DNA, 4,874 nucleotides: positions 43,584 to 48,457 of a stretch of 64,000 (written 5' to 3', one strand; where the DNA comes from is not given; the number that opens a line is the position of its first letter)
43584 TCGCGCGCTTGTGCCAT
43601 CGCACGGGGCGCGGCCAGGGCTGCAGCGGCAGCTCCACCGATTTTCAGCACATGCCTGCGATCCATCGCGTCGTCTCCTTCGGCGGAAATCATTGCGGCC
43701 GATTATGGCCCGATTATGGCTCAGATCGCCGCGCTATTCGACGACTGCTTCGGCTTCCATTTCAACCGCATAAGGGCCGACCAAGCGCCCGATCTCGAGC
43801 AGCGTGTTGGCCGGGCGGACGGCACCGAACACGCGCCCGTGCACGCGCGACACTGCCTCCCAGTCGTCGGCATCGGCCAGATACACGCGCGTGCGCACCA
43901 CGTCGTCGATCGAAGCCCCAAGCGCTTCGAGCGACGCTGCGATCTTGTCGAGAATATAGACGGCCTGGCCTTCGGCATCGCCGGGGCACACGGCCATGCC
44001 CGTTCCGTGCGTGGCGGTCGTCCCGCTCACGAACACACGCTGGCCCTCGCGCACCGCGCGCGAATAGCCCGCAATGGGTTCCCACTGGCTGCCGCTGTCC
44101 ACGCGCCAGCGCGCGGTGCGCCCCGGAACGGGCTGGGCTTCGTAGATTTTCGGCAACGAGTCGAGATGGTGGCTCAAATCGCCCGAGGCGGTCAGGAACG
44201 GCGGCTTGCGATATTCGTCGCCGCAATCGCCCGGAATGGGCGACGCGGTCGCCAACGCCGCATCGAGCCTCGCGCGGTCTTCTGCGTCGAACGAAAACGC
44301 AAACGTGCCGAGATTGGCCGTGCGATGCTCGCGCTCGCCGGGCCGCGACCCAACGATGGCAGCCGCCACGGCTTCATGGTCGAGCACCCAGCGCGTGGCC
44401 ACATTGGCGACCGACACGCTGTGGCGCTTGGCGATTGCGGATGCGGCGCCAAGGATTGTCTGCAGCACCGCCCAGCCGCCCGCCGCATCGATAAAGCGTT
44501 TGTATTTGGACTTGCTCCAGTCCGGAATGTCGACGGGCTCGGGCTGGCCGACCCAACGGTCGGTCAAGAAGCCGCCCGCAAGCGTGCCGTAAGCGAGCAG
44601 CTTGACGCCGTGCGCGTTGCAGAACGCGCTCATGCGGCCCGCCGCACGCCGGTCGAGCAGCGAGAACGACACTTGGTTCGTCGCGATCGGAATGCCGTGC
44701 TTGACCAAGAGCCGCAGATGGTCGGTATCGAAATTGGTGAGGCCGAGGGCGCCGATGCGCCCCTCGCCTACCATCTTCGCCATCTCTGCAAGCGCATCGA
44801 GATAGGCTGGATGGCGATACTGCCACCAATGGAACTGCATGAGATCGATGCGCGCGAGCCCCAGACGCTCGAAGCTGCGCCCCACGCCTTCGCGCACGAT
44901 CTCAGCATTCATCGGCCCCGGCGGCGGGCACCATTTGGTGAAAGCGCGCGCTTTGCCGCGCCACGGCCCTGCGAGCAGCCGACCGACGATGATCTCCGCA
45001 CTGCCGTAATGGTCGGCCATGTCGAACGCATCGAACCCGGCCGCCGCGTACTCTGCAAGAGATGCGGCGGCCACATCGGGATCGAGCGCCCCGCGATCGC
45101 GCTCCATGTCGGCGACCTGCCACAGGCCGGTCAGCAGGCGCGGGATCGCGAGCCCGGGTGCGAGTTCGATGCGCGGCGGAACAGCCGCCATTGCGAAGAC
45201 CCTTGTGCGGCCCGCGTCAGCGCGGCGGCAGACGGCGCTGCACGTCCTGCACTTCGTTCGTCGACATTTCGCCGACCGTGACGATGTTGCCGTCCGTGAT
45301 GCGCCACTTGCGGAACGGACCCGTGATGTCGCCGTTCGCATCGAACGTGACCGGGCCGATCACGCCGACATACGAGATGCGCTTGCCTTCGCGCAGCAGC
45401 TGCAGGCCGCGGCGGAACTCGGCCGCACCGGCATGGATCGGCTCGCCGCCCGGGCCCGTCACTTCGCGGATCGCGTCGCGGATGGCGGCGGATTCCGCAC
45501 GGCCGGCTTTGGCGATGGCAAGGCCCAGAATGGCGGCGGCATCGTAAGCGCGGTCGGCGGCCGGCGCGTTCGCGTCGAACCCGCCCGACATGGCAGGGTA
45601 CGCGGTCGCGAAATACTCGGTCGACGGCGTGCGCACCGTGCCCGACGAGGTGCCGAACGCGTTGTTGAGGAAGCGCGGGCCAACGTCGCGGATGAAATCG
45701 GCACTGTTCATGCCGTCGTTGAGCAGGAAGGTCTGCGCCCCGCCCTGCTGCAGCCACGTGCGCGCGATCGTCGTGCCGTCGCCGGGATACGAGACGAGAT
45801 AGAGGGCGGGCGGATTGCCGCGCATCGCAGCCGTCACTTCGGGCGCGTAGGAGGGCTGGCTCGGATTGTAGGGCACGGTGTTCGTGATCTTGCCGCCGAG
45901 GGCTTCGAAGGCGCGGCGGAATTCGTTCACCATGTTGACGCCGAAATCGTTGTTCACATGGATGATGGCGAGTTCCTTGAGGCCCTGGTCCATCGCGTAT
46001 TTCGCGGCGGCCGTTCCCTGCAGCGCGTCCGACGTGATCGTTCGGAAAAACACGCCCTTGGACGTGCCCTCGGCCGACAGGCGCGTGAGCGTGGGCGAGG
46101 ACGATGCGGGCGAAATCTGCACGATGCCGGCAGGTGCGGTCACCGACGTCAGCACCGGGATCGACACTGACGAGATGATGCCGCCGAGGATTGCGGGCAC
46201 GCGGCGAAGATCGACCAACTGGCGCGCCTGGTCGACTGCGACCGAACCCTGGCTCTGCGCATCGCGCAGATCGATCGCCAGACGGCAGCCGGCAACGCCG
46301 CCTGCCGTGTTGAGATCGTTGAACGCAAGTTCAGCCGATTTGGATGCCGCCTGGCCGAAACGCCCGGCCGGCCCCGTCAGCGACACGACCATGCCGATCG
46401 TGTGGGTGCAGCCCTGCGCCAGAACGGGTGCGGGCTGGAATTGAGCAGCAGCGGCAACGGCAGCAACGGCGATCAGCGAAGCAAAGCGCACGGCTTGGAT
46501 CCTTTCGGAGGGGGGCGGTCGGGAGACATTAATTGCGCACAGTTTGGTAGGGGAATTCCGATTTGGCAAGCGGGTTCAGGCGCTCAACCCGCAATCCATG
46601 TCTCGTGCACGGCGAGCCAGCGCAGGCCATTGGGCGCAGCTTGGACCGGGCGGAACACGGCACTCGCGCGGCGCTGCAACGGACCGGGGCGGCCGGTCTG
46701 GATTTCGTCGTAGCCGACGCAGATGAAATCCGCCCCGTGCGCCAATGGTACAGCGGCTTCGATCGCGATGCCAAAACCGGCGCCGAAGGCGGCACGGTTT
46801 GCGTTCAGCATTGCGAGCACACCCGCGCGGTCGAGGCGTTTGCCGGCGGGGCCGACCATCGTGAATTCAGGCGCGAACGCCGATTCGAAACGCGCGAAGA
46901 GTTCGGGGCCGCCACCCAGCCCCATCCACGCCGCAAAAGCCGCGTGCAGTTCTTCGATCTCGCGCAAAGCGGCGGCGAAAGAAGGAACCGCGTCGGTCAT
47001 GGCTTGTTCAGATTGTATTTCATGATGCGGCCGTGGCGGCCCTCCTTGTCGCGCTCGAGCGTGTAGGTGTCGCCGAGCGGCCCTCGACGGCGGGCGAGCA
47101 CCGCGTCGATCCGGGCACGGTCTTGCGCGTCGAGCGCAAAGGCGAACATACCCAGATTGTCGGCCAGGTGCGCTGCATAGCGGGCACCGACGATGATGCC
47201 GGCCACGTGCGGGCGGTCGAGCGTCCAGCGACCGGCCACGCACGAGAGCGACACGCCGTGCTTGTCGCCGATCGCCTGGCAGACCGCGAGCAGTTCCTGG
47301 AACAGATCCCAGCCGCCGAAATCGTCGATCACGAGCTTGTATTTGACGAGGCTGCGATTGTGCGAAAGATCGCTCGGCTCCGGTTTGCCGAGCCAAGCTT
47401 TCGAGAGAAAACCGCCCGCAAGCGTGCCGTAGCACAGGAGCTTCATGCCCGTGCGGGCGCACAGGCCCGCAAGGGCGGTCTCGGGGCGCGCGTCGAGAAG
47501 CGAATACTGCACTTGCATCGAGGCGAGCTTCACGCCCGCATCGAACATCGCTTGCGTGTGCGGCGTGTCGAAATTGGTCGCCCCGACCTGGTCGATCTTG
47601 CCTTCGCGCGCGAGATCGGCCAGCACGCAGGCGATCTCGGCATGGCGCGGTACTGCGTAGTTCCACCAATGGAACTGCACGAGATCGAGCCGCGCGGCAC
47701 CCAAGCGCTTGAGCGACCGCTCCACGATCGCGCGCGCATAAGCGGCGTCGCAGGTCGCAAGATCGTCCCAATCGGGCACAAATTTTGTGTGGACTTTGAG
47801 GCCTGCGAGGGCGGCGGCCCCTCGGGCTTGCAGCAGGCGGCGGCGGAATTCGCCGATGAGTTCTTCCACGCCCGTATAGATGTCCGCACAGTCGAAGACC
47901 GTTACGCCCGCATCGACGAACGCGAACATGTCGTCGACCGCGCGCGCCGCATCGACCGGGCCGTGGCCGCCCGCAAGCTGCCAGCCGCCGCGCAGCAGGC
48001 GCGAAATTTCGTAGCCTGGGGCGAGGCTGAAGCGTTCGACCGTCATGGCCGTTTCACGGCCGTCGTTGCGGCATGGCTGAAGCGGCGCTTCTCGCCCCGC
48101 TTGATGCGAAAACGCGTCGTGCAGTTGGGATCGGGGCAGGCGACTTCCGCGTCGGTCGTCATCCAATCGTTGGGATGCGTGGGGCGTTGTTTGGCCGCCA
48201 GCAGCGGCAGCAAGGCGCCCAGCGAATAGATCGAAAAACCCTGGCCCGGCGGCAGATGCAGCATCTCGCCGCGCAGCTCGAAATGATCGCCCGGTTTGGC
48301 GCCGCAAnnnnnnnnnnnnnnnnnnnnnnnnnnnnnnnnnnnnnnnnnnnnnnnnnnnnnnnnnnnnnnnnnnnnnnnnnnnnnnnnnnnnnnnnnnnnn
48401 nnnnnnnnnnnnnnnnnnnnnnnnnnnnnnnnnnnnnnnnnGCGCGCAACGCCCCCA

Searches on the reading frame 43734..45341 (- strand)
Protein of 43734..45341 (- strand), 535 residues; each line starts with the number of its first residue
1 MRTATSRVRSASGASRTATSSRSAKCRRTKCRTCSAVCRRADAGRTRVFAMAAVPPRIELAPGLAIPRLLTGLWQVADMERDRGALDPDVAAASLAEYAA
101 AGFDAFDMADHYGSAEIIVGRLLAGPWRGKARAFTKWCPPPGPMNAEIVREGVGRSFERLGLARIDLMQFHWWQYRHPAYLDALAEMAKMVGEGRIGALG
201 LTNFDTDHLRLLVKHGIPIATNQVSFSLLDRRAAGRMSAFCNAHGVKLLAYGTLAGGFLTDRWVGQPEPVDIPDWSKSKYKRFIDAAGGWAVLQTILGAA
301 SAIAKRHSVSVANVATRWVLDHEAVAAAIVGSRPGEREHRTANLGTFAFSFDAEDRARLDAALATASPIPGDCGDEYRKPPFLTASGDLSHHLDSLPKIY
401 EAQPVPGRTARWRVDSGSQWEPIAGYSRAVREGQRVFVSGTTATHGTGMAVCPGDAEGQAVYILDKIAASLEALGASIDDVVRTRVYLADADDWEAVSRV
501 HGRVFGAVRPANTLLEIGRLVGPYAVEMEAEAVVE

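Call 86: search_protein_families(library=pfam, proteins=[window:43734-45341:-], max_evalue=0.00001)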
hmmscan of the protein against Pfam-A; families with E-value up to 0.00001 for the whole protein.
window:43734-45341:- (535 aa): 2 families
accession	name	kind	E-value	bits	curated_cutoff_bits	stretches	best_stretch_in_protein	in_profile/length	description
PF00248.27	Aldo_ket_red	-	7.4e-56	189.8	24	1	69-362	2-289/291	Aldo/keto reductase family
PF01042.26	Ribonuc_L-PSP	-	3.2e-23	82.5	27.3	1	421-534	6-121/121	Endoribonuclease L-PSP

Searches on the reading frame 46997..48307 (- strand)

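Call 86: search_protein_families(library=pfam, proteins=[window:46997-48307:-], max_evalue=0.00001)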
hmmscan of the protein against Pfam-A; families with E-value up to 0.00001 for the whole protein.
window:46997-48307:- (436 aa): 1 family
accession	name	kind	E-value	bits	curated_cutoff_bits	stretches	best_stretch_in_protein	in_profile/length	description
PF00248.27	Aldo_ket_red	-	2.4e-61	207.8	24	1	105-404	3-290/291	Aldo/keto reductase family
